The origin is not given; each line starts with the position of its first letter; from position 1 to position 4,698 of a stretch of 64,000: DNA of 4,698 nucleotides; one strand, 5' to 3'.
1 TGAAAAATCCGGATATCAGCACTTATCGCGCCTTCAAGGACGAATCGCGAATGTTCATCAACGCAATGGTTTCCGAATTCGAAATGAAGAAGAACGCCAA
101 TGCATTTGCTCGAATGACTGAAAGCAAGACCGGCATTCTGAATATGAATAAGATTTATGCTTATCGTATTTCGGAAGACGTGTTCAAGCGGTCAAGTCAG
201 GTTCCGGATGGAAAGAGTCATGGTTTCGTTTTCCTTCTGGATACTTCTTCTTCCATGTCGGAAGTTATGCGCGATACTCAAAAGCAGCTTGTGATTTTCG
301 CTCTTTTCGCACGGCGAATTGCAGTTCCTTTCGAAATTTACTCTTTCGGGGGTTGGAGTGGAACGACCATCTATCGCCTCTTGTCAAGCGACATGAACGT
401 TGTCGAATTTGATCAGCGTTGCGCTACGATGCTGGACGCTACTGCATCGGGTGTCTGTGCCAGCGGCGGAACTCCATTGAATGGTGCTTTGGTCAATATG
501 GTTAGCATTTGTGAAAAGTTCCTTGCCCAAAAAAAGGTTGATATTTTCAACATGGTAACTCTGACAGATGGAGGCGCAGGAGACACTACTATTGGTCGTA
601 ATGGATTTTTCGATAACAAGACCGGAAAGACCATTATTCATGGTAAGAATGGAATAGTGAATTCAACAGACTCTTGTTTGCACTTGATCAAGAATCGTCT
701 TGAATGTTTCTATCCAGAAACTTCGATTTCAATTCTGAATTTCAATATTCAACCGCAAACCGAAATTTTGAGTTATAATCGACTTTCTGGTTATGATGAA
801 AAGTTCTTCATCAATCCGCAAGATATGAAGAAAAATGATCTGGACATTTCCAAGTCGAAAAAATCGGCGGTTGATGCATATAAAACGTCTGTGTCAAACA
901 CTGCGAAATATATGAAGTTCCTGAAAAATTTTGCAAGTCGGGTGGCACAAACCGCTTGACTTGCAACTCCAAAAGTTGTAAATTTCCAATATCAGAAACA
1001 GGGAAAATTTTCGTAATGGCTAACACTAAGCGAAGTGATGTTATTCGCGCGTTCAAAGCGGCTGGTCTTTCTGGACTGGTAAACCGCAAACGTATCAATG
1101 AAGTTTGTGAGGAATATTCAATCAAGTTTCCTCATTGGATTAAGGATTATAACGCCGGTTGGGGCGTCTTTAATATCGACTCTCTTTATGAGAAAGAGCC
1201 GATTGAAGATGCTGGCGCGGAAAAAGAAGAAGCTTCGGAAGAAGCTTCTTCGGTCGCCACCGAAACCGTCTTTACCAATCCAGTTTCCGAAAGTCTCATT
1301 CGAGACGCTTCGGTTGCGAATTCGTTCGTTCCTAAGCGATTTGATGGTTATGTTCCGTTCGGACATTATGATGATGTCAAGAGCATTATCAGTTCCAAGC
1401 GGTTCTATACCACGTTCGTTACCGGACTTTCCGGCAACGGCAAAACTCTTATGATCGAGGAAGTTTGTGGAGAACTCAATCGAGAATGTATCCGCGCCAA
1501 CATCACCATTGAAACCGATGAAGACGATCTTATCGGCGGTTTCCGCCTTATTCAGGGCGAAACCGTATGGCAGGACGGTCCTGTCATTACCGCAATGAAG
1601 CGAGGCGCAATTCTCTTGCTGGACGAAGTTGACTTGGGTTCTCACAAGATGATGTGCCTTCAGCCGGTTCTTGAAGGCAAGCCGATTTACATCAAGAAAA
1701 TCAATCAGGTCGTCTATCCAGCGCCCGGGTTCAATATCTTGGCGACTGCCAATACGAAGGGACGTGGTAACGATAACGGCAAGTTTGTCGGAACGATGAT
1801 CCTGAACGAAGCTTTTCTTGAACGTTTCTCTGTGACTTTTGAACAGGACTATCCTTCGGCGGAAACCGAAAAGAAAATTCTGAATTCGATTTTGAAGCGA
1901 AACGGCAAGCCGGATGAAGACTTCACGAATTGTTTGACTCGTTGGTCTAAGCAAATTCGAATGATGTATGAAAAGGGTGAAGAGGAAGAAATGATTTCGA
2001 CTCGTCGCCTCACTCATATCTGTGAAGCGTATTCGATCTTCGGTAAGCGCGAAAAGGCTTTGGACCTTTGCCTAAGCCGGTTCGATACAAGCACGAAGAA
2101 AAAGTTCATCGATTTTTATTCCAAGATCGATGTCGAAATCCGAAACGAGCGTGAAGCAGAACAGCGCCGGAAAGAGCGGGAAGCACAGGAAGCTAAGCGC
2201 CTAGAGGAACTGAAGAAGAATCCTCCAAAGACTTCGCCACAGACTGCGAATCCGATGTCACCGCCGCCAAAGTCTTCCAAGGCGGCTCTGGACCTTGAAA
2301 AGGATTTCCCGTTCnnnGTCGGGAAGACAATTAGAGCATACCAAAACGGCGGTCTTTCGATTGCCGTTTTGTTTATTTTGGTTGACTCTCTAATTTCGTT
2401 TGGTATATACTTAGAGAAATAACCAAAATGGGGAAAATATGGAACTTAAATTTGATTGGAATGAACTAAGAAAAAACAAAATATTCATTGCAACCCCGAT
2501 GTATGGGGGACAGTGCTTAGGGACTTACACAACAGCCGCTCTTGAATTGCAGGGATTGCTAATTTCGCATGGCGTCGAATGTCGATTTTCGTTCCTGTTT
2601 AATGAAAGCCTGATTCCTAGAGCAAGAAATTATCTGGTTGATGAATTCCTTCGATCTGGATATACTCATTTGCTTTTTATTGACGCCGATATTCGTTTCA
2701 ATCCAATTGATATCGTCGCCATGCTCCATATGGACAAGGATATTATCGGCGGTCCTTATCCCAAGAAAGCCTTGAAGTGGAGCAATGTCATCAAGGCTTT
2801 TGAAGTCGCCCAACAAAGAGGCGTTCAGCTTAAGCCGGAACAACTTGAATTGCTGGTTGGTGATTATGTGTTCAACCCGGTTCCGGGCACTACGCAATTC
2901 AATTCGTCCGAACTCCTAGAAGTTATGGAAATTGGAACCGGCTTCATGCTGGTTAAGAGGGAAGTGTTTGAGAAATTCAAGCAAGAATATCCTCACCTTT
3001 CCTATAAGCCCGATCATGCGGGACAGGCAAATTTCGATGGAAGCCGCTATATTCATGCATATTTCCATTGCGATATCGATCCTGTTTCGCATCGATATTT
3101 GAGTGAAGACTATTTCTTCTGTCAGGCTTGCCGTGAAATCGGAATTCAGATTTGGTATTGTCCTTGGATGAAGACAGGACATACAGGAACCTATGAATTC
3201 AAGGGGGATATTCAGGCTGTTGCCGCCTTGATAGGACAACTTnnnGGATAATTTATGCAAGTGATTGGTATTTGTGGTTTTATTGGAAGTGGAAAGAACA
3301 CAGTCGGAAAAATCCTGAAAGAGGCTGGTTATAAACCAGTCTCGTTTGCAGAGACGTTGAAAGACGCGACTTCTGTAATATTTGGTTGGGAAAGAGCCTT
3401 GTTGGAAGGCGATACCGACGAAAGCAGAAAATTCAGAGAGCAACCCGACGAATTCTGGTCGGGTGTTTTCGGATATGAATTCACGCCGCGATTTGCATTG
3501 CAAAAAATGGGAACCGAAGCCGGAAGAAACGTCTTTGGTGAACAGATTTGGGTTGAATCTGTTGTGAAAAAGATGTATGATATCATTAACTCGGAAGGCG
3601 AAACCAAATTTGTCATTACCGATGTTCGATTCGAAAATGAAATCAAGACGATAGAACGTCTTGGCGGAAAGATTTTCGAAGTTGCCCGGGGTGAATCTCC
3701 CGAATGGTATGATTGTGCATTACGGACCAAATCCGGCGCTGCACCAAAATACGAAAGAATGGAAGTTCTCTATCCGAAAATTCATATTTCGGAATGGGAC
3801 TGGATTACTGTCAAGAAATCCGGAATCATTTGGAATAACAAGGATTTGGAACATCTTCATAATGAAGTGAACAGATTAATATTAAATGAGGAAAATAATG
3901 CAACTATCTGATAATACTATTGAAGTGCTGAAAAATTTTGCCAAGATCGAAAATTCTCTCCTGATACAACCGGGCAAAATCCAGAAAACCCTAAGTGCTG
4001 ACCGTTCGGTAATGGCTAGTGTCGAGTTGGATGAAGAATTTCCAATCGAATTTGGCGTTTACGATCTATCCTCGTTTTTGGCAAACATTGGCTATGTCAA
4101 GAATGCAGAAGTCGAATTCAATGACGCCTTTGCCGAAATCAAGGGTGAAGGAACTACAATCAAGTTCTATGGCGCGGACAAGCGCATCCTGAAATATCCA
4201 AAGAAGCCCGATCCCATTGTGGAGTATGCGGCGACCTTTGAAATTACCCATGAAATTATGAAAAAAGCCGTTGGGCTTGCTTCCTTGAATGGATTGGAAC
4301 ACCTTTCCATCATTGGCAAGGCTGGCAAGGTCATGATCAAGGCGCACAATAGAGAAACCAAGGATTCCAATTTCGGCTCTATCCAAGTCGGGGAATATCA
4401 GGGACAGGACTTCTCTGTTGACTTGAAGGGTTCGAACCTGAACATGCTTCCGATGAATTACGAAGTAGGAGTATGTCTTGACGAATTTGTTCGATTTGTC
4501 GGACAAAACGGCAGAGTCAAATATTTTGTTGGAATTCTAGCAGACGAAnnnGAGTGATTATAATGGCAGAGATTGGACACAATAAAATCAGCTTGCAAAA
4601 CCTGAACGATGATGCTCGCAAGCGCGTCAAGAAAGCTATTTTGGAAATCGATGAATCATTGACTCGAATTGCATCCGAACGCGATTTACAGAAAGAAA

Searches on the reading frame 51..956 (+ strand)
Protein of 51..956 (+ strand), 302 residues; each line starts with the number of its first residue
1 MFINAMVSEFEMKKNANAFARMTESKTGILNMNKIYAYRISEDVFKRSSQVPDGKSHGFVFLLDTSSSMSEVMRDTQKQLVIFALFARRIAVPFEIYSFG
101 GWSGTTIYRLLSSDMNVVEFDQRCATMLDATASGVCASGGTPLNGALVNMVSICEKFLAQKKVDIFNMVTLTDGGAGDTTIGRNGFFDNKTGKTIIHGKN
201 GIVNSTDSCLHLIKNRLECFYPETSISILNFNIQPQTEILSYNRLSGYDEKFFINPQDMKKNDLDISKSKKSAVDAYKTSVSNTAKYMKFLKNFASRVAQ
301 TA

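Call 14: search_protein_families(library=pfam, proteins=[window:51-956:+], max_evalue=0.01)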
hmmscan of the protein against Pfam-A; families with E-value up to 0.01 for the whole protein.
window:51-956:+ (302 aa): 0 families

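Call 26: search_protein_families(library=phrogs, proteins=[window:51-956:+], max_evalue=0.001)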
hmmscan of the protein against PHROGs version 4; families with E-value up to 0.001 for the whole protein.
window:51-956:+ (302 aa): 1 family
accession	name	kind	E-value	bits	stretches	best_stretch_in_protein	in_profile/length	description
phrog_459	-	other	1.8e-49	170.2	2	3-100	357-454/736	peptidase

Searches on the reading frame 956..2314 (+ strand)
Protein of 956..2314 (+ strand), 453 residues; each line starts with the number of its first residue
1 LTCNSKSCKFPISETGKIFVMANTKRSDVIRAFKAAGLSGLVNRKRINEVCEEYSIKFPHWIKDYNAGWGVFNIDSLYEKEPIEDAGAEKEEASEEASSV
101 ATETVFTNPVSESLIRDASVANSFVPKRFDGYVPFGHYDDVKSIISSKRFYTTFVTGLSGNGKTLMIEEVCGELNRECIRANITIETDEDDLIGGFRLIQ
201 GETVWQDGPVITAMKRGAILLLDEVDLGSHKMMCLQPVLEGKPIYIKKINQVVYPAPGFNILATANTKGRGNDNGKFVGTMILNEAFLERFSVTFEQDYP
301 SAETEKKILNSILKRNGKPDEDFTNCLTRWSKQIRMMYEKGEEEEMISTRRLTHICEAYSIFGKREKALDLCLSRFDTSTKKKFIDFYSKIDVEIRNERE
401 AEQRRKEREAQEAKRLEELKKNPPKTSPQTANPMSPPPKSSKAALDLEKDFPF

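Call 14: search_protein_families(library=pfam, proteins=[window:956-2314:+], max_evalue=0.01)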
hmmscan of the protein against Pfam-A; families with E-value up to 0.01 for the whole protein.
window:956-2314:+ (453 aa): 4 families
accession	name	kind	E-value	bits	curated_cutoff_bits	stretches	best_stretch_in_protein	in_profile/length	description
PF07728.20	AAA_5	-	3.5e-18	66.4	22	1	154-271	3-127/139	AAA domain (dynein-related subfamily)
PF00004.35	AAA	-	0.00043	21.2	21.2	1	155-227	3-68/131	ATPase family associated with various cellular activities (AAA)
PF07726.17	AAA_3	-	0.0026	18.1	27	1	154-291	3-129/131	ATPase family associated with various cellular activities (AAA)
PF25201.1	nSTAND6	-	0.0038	17.7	27.7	0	154-192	22-63/148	Novel STAND NTPase 6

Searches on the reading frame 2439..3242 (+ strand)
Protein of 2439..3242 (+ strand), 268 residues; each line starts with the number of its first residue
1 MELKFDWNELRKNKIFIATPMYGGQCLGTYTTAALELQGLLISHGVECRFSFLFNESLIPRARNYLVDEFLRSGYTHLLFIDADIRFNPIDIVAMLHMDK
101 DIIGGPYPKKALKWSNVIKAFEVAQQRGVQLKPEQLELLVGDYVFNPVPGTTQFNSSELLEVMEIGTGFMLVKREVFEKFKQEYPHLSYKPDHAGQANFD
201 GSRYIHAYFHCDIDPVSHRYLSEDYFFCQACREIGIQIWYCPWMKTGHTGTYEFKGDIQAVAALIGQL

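Call 14: search_protein_families(library=pfam, proteins=[window:2439-3242:+], max_evalue=0.01)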
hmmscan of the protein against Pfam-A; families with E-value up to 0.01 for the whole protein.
window:2439-3242:+ (268 aa): 1 family
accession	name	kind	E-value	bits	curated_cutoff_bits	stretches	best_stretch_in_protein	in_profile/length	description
PF03452.20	Anp1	-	4.9e-05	23.4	28.8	1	58-103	120-166/263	Anp1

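Call 26: search_protein_families(library=phrogs, proteins=[window:2439-3242:+], max_evalue=0.001)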
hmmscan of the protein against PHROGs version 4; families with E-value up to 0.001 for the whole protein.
window:2439-3242:+ (268 aa): 1 family
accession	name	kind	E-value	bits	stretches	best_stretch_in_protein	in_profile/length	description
phrog_1574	-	unknown function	1.3e-62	212.7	1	1-258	1-238/240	-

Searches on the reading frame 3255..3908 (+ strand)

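Call 14: search_protein_families(library=pfam, proteins=[window:3255-3908:+], max_evalue=0.01)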
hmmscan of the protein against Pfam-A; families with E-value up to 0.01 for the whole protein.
window:3255-3908:+ (218 aa): 2 families
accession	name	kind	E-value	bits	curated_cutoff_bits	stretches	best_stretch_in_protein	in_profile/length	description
PF21448.3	DNMK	-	4.1e-10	40.1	27.1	1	79-148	131-199/232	Deoxynucleotide monophosphate kinase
PF13238.12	AAA_18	-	0.002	19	29.4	1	4-37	1-25/128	AAA domain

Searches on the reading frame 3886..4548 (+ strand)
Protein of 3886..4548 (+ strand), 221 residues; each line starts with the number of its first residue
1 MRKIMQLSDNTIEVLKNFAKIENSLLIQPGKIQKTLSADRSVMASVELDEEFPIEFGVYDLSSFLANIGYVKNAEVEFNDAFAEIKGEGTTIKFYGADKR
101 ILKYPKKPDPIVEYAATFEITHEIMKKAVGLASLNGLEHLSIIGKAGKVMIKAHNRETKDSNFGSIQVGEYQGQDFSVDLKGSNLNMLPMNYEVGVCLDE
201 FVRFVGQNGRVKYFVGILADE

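Call 14: search_protein_families(library=pfam, proteins=[window:3886-4548:+], max_evalue=0.01)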
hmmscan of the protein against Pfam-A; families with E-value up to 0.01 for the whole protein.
window:3886-4548:+ (221 aa): 1 family
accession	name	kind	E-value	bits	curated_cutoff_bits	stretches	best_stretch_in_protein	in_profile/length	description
PF09116.15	gp45-slide_C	-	1.2e-06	29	25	1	118-215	2-101/105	gp45 sliding clamp, C terminal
